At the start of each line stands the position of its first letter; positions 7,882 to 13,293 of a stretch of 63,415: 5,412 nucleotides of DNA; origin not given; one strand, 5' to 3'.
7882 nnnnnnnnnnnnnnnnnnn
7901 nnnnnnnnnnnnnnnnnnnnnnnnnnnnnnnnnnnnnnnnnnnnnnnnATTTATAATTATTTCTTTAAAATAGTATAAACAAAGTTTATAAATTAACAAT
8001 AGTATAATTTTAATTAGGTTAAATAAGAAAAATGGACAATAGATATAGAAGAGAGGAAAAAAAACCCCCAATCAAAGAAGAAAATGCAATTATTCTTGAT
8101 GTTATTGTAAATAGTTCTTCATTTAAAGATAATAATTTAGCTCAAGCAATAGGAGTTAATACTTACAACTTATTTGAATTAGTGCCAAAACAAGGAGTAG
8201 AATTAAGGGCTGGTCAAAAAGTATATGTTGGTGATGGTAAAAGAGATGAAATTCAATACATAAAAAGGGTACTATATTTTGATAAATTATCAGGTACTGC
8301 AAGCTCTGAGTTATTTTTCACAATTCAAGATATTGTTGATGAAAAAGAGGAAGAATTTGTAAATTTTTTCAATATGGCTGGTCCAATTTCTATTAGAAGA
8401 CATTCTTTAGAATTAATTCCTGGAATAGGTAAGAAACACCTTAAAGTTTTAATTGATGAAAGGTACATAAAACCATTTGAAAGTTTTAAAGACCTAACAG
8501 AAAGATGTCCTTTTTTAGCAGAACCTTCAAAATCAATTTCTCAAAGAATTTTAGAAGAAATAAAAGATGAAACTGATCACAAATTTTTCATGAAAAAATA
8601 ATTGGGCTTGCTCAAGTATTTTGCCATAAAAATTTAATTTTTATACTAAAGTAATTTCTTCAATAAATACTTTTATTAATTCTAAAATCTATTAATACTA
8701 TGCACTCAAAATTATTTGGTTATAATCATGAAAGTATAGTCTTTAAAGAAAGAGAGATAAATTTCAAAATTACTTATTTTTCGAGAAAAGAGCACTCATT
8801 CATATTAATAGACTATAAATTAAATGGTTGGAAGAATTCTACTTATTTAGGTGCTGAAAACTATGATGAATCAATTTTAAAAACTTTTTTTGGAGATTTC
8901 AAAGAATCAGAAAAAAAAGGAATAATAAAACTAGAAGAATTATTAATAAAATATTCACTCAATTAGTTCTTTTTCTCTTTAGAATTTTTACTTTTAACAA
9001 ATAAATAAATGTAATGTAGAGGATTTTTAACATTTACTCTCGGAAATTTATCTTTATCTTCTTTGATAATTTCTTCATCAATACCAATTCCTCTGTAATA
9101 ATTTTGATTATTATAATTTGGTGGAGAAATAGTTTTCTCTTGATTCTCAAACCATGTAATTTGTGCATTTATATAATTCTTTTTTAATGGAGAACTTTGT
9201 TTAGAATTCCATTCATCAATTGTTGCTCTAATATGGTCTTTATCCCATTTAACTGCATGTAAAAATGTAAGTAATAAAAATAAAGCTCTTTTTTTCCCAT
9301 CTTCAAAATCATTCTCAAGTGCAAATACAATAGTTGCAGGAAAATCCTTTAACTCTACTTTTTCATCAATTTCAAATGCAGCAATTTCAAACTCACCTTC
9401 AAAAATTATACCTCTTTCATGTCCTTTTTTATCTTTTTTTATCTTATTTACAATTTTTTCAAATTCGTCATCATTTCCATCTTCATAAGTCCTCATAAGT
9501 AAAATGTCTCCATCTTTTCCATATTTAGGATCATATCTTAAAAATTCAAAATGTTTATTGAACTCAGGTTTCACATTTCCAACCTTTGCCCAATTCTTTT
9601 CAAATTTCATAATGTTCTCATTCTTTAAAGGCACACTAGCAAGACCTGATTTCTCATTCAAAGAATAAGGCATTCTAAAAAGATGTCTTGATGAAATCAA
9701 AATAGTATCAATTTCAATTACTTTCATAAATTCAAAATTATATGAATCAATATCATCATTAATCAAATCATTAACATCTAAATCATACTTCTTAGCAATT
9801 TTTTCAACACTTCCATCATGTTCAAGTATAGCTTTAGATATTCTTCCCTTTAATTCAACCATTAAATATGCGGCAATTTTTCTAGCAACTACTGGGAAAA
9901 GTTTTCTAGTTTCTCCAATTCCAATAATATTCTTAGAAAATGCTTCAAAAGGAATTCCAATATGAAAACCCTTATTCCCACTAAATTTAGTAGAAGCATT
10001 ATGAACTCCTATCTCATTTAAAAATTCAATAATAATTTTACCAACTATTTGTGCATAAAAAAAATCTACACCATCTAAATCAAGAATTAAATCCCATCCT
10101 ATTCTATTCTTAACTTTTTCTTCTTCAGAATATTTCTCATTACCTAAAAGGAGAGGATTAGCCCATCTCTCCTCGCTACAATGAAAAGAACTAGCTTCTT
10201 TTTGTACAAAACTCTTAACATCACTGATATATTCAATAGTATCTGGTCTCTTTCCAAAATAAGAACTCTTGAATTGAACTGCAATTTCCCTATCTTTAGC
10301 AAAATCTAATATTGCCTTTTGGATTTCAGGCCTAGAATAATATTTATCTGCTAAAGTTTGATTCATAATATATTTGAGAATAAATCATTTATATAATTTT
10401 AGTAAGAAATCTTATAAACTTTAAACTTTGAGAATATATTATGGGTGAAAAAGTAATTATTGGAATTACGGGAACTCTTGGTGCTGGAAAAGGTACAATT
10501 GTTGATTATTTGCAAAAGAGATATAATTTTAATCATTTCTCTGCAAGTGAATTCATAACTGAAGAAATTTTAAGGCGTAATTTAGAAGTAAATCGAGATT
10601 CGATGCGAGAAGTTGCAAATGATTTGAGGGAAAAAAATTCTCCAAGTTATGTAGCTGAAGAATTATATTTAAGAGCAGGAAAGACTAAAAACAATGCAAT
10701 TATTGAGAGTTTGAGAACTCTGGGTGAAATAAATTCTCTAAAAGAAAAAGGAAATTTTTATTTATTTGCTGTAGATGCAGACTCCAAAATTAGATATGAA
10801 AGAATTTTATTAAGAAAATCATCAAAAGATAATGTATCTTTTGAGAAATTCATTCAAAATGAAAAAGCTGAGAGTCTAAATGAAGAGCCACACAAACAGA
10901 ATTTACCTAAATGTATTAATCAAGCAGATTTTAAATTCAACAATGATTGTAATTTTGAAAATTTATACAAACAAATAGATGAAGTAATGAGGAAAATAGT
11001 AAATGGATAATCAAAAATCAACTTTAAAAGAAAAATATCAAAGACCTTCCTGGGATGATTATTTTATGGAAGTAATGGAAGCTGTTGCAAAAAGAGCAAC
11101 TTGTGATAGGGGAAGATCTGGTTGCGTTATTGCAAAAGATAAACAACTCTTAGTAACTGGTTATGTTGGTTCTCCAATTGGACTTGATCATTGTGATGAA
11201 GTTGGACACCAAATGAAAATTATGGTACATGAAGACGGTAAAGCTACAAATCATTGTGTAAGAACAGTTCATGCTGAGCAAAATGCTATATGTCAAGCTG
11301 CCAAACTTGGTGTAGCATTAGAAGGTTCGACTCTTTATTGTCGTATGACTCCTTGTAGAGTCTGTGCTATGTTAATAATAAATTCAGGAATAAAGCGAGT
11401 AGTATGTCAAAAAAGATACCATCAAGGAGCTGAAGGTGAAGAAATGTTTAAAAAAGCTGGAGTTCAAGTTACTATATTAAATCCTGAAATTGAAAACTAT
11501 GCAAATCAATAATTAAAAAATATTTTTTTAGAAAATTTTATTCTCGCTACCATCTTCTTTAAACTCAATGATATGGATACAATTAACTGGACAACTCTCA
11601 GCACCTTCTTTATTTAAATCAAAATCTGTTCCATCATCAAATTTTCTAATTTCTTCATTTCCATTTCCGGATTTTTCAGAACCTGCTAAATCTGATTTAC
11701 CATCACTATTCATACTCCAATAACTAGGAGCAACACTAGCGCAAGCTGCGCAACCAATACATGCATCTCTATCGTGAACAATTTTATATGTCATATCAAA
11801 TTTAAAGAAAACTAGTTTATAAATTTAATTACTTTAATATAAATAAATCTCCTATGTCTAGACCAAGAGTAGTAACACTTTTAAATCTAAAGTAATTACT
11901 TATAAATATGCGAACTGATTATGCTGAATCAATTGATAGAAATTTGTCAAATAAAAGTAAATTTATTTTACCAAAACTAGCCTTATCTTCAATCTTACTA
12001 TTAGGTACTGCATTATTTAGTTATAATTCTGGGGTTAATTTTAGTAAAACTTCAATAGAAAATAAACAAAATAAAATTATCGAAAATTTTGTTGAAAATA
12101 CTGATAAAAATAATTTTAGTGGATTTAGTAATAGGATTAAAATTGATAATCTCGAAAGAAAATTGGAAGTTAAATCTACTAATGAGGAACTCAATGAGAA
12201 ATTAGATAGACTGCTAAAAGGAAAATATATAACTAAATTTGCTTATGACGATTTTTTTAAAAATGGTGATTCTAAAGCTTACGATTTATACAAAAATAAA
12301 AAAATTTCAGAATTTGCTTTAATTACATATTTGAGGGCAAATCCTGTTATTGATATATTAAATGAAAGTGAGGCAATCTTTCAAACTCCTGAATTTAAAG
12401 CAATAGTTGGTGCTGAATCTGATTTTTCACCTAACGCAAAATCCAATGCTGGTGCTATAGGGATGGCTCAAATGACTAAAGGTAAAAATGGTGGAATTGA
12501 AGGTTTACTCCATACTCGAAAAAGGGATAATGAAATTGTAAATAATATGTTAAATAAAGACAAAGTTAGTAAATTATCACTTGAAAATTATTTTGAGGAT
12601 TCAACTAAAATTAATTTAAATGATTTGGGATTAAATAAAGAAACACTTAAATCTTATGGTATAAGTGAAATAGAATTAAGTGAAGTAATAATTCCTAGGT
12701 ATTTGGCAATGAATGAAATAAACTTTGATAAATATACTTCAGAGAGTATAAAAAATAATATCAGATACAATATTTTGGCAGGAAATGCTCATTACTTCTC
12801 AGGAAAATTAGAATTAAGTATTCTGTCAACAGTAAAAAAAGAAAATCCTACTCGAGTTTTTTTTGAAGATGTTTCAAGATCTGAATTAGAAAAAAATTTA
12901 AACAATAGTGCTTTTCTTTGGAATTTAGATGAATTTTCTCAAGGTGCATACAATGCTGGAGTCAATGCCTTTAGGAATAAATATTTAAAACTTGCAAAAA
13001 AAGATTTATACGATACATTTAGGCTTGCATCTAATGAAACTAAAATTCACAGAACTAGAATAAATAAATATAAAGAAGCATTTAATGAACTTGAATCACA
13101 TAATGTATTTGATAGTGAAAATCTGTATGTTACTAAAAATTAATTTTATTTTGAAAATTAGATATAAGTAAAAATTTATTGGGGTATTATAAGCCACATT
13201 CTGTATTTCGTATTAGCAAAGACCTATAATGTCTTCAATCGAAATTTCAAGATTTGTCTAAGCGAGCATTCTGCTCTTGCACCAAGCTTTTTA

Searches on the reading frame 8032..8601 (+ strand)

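Call 74: search_protein_families(library=pfam, proteins=[window:8032-8601:+], max_evalue=0.001)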
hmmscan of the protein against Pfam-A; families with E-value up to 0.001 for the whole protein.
window:8032-8601:+ (189 aa): 2 families
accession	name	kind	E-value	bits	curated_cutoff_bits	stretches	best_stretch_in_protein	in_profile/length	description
PF04919.18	DUF655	-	2.3e-48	165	22.2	1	16-186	2-179/181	Protein of unknown function (DUF655)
PF14579.12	HHH_6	-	0.00064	20.3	25.6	0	124-160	25-62/90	Helix-hairpin-helix motif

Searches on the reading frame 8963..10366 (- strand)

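Call 16: search_protein_families(library=pfam, proteins=[window:8963-10366:-], max_evalue=0.001)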
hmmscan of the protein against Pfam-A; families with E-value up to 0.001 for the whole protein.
window:8963-10366:- (467 aa): 1 family
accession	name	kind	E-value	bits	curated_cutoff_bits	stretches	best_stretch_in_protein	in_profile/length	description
PF01896.25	DNA_primase_S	-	9.4e-09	36.3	26.8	1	106-247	25-161/163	DNA primase small subunit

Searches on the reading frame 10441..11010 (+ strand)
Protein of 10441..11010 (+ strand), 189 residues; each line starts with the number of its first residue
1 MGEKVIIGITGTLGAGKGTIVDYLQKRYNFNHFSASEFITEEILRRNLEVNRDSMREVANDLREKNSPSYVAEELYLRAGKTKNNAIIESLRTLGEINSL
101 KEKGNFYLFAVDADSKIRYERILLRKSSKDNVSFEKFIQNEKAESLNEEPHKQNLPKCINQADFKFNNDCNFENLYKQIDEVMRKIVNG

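Call 57: search_protein_families(library=pfam, proteins=[window:10441-11010:+], max_evalue=0.001)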
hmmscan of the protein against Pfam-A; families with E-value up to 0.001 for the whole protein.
window:10441-11010:+ (189 aa): 2 families
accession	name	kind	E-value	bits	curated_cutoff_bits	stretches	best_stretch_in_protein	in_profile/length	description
PF13207.12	AAA_17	-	5.4e-12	46.6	27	1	10-130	1-127/136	AAA domain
PF13238.12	AAA_18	-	1.7e-10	41.9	29.4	1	7-144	1-125/128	AAA domain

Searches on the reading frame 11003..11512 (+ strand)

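Call 57: search_protein_families(library=pfam, proteins=[window:11003-11512:+], max_evalue=0.001)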
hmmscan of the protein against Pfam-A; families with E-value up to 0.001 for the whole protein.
window:11003-11512:+ (169 aa): 3 families
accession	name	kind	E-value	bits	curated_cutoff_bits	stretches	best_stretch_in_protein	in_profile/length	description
PF00383.29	dCMP_cyt_deam_1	-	2.9e-24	85.3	25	1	16-135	2-100/102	Cytidine and deoxycytidylate deaminase zinc-binding region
PF14437.12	MafB19-deam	-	6e-17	62.3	27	1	16-142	2-106/142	MafB19-like deaminase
PF14439.12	Bd3614-deam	-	0.00025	21.4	38.5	1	76-143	22-92/113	Bd3614-like deaminase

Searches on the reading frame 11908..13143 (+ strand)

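Call 57: search_protein_families(library=pfam, proteins=[window:11908-13143:+], max_evalue=0.001)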
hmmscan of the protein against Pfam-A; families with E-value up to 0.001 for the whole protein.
window:11908-13143:+ (411 aa): 1 family
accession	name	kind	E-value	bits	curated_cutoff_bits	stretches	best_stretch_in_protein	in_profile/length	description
PF01464.25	SLT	-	1.3e-08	34.9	21.3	1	161-194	15-48/117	Transglycosylase SLT domain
